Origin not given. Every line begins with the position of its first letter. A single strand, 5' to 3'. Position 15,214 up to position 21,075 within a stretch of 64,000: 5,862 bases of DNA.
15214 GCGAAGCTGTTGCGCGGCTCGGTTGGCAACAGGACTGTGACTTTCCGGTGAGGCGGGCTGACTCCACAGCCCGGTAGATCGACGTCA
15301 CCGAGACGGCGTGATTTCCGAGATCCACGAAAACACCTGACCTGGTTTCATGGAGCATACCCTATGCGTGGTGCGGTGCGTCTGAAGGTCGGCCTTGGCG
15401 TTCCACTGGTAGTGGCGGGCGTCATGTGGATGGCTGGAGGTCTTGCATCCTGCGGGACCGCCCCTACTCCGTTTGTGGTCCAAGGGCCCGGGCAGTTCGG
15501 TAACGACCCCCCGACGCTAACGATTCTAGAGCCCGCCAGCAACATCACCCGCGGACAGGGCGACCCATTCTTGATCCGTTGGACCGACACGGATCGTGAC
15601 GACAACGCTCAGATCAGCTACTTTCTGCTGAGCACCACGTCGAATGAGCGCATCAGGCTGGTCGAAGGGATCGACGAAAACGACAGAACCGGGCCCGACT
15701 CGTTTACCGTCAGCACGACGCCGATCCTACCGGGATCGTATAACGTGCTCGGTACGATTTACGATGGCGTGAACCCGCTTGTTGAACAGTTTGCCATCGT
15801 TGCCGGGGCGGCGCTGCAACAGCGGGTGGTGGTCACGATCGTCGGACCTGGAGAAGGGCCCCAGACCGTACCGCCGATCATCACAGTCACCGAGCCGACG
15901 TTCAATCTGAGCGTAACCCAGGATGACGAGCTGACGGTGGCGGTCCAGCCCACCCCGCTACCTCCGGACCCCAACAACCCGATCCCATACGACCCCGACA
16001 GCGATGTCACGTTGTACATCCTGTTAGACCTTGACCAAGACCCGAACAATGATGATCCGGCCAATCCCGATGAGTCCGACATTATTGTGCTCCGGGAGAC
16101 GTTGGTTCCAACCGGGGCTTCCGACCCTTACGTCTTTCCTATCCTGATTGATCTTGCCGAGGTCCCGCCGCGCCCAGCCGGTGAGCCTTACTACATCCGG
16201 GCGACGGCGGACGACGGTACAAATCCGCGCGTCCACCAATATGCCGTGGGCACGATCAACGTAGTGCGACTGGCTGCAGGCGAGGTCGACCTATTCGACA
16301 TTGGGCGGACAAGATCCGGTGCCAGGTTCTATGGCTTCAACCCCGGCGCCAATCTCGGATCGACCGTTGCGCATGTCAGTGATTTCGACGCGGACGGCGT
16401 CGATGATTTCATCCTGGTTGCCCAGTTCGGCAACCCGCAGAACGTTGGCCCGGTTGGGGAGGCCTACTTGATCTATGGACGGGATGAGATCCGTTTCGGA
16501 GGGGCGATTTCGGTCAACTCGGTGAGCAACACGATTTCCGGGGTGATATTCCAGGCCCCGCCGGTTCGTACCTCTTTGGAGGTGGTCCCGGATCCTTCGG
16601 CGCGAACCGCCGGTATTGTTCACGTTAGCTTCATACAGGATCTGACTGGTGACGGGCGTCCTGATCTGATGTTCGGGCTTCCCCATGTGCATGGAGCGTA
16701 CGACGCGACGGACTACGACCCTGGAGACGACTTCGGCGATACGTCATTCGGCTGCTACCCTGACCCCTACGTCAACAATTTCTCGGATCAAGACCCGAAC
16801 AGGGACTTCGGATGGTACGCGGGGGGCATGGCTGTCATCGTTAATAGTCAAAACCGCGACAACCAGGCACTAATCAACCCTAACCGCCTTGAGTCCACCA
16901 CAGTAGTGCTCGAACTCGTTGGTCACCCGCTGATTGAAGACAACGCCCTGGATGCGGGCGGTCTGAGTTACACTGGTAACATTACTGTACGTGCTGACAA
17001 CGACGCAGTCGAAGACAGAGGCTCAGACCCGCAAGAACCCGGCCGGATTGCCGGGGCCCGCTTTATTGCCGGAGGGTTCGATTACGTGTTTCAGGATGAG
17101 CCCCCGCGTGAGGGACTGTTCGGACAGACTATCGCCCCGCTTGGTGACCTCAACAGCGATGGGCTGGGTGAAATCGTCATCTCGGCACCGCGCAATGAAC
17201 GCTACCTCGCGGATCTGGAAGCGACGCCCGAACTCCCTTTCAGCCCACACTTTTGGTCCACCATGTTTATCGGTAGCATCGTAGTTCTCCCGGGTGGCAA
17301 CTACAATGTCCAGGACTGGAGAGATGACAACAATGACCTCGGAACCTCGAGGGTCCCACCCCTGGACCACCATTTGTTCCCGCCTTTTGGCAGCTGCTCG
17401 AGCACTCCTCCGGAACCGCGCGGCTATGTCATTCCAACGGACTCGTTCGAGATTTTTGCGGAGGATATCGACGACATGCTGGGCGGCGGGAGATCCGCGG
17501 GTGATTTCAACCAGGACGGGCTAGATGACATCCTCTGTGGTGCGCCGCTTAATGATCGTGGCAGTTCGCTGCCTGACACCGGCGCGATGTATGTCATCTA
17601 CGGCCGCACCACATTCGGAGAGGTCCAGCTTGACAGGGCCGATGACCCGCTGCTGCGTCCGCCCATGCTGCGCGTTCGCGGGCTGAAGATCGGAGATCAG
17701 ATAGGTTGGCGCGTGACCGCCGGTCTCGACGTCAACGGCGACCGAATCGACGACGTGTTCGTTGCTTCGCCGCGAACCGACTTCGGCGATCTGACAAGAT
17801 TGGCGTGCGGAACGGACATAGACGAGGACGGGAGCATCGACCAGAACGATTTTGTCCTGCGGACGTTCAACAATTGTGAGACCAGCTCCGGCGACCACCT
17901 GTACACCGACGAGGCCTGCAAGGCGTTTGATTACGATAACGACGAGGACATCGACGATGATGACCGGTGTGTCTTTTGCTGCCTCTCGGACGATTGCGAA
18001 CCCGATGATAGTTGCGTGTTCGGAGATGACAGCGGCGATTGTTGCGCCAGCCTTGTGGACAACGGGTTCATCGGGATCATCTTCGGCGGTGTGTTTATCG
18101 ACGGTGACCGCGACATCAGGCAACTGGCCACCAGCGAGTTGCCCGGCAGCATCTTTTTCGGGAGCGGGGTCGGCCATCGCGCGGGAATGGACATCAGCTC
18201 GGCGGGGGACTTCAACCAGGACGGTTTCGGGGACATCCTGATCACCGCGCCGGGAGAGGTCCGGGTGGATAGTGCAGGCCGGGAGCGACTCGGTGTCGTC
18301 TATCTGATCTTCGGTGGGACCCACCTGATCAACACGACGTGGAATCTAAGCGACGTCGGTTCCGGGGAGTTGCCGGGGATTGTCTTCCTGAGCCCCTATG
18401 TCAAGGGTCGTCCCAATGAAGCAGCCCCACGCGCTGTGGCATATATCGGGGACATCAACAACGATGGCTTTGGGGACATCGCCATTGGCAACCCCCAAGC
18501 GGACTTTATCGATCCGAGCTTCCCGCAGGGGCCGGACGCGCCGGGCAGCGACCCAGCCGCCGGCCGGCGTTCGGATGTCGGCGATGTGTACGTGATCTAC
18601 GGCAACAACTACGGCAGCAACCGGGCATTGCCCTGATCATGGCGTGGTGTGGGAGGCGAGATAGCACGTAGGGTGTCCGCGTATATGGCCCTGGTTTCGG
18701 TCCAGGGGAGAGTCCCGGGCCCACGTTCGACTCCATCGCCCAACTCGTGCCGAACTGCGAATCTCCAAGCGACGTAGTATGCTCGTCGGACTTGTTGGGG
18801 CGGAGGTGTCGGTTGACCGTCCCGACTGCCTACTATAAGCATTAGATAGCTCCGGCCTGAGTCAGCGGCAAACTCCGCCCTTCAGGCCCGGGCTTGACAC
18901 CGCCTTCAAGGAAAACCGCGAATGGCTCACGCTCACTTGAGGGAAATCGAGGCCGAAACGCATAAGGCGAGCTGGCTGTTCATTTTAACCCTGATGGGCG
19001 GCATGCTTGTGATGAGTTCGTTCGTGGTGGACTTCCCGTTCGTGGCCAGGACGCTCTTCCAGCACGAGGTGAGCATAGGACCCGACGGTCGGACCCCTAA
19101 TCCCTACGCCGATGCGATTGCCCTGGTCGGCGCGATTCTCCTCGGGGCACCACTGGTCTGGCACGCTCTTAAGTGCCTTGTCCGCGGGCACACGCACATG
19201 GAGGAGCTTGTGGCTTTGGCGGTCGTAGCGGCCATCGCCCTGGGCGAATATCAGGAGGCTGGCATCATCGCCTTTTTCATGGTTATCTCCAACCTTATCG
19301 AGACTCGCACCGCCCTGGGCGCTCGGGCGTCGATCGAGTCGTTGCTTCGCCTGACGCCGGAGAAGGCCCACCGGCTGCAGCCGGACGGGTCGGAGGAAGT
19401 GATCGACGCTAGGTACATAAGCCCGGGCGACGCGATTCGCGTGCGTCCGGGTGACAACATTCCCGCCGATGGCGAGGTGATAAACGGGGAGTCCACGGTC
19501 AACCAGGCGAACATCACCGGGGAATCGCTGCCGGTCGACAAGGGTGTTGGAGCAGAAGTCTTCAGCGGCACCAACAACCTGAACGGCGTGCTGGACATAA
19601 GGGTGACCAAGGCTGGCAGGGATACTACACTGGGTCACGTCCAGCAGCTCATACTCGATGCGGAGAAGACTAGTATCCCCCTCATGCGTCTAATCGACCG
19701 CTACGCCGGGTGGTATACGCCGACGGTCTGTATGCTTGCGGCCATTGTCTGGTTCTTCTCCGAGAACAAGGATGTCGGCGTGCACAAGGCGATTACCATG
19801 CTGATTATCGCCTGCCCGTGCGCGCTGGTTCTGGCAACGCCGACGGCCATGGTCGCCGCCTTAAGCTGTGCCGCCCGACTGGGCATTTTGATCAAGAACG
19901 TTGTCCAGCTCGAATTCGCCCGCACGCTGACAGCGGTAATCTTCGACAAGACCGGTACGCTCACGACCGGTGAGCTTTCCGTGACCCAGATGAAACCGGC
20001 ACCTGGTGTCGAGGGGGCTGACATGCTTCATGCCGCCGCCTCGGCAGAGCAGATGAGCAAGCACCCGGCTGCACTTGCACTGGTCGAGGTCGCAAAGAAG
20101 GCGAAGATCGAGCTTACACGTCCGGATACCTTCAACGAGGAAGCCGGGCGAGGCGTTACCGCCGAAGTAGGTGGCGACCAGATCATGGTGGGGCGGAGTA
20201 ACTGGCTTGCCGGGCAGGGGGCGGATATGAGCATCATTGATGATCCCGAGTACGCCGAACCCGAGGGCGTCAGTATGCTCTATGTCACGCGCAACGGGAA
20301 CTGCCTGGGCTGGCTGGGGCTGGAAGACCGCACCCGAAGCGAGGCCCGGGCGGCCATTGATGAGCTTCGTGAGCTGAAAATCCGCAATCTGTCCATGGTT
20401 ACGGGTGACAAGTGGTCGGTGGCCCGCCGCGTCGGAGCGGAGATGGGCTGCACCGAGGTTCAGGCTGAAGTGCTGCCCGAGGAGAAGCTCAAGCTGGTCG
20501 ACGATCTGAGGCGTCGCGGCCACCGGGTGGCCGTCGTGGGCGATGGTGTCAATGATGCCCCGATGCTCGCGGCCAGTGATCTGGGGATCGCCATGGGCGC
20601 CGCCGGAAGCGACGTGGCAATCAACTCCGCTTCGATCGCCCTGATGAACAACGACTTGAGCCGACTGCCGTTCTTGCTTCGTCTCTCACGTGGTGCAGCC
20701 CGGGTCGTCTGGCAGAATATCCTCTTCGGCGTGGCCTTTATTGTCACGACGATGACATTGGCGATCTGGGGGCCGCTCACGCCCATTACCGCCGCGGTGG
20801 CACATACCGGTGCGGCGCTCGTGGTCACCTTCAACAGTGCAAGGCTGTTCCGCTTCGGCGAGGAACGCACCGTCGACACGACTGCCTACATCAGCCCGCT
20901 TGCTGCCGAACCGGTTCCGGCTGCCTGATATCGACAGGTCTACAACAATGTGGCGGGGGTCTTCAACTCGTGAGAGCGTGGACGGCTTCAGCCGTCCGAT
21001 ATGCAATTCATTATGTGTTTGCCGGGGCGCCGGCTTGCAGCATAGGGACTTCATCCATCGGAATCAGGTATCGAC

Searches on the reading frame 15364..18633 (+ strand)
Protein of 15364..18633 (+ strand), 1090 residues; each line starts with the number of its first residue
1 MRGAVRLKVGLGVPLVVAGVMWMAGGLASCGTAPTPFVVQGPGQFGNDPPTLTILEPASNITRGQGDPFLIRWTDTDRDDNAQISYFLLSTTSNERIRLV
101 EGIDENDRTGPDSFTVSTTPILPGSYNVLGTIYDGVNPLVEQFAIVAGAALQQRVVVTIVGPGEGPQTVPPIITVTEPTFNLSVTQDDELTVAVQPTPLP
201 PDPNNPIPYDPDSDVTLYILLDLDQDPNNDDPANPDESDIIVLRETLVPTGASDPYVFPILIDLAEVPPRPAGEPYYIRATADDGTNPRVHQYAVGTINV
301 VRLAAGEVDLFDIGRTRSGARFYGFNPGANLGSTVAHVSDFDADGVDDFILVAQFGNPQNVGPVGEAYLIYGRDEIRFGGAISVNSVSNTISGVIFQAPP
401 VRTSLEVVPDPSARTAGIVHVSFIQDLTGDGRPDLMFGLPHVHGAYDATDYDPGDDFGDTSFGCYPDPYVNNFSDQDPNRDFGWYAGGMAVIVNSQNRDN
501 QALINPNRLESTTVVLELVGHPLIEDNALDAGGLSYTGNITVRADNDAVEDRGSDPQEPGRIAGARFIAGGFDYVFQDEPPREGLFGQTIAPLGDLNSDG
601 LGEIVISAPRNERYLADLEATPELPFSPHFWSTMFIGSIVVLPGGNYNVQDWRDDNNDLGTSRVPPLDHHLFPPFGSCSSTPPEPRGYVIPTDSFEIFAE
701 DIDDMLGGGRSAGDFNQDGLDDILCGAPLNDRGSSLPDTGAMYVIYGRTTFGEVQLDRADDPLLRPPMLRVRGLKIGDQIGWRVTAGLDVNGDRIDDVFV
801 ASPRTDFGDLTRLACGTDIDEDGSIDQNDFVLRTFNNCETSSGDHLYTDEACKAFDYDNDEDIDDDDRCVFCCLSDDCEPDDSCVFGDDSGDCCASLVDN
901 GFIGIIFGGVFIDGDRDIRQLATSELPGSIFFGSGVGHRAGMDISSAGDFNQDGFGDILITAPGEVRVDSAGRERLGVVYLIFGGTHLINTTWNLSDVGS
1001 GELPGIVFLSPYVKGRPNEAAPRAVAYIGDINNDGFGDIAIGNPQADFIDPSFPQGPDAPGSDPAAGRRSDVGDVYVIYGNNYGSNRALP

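Call 39: search_protein_families(library=ncbifam, proteins=[window:15364-18633:+], max_evalue=0.001)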
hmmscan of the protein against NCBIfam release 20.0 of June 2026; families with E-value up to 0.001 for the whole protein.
window:15364-18633:+ (1090 aa): 0 families

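Call 83: search_protein_families(library=pfam, proteins=[window:15364-18633:+], max_evalue=0.0001)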
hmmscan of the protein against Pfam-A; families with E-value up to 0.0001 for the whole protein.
window:15364-18633:+ (1090 aa): 2 families
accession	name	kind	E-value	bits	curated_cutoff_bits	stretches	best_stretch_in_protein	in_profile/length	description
PF01839.29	FG-GAP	-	1.3e-31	108.4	22.1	2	946-981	6-36/37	FG-GAP repeat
PF13517.12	FG-GAP_3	-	1.6e-07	32.3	26.9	0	714-726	1-13/61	FG-GAP-like repeat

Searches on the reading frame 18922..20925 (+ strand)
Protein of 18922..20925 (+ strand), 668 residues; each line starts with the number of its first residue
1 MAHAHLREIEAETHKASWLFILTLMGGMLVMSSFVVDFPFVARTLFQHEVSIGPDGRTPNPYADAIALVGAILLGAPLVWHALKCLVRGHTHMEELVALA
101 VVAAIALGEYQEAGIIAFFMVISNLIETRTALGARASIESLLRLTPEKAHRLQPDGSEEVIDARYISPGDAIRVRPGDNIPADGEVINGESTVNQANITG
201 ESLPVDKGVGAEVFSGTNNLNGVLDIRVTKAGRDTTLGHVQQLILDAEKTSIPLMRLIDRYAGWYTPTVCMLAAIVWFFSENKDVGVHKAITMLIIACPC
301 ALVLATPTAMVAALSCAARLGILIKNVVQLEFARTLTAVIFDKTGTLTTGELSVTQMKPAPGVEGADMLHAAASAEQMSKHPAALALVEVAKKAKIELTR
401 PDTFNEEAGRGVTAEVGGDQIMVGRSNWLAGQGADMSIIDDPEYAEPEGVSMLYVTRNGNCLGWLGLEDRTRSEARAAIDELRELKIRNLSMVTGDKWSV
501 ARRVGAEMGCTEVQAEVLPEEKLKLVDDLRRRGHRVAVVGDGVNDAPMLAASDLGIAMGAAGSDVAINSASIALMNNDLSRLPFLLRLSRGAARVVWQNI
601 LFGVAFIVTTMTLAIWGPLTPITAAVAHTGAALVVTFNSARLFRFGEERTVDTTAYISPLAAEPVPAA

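Call 4: search_protein_families(library=pfam, proteins=[window:18922-20925:+], max_evalue=1)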
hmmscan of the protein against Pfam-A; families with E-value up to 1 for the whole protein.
window:18922-20925:+ (668 aa): 3 families
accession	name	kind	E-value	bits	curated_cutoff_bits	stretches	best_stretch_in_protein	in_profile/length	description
PF00122.25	E1-E2_ATPase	-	2e-52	177.8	28.1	1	144-319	2-180/181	E1-E2 ATPase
PF00702.32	Hydrolase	-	7.1e-28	98.7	26.4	1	337-552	2-190/191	haloacid dehalogenase-like hydrolase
PF08282.18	Hydrolase_3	-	1.2e-05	25.6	20.9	1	526-578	196-248/255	haloacid dehalogenase-like hydrolase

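Call 39: search_protein_families(library=ncbifam, proteins=[window:18922-20925:+], max_evalue=0.001)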
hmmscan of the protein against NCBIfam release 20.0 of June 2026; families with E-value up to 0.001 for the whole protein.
window:18922-20925:+ (668 aa): 21 families
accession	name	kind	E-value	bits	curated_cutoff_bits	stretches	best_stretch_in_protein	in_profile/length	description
TIGR01525.1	ATPase-IB_hvy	subfamily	6.6e-163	543.5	346.25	1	93-642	1-560/560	heavy metal translocating P-type ATPase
TIGR01512.1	ATPase-IB2_Cd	subfamily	3.3e-139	464.8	313.5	1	94-643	2-493/494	cadmium family heavy metal-translocating P-type ATPase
TIGR01511.1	ATPase-IB1_Cu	subfamily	4.7e-119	398.7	397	1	75-642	2-541/542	copper-translocating P-type ATPase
NF008262.1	PRK11033.1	equivalog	3.9e-114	382.7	1005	1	65-645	148-730/731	zinc/cadmium/mercury/lead-transporting ATPase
NF033775.1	P_type_ZntA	exception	7.8e-105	351.8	1240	1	64-644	152-730/732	Zn(II)/Cd(II)/Pb(II) translocating P-type ATPase ZntA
NF007952.0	PRK10671.1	equivalog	1.8e-95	320.8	1316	1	110-645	289-834/838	copper-exporting P-type ATPase CopA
TIGR01494.1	ATPase_P-type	subfamily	9.5e-76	255.1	62.3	1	116-617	2-463/478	HAD-IC family P-type ATPase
TIGR01647.1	ATPase-IIIA_H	equivalog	1.9e-51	175.2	615.5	2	96-397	41-349/755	plasma-membrane proton-efflux P-type ATPase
NF010609.0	PRK14010.1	equivalog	9.4e-42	143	1323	1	119-571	75-540/673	K(+)-transporting ATPase subunit B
TIGR01497.1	kdpB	equivalog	4e-41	140.9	527.9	1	116-574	73-548/675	potassium-transporting ATPase subunit KdpB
TIGR01522.1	ATPase-IIA2_Ca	equivalog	1.2e-33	115.9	798.3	2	513-582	567-636/854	calcium-transporting P-type ATPase, PMR1-type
TIGR01116.1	ATPase-IIA1_Ca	equivalog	2.4e-31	108.7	703.4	2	96-357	13-286/799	calcium-translocating P-type ATPase, SERCA-type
TIGR01523.1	ATPase-IID_K-Na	equivalog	1.9e-29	101.9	645.05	2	513-580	671-738/997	potassium/sodium efflux P-type ATPase, fungal-type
TIGR01517.1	ATPase-IIB_Ca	equivalog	5.4e-28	97.6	507.05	2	512-582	606-675/882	calcium-translocating P-type ATPase, PMCA-type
TIGR01106.1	ATPase-IIC_X-K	subfamily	1.3e-25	89.5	946.1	2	513-582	663-732/997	Na,H/K antiporter P-type ATPase subunit alpha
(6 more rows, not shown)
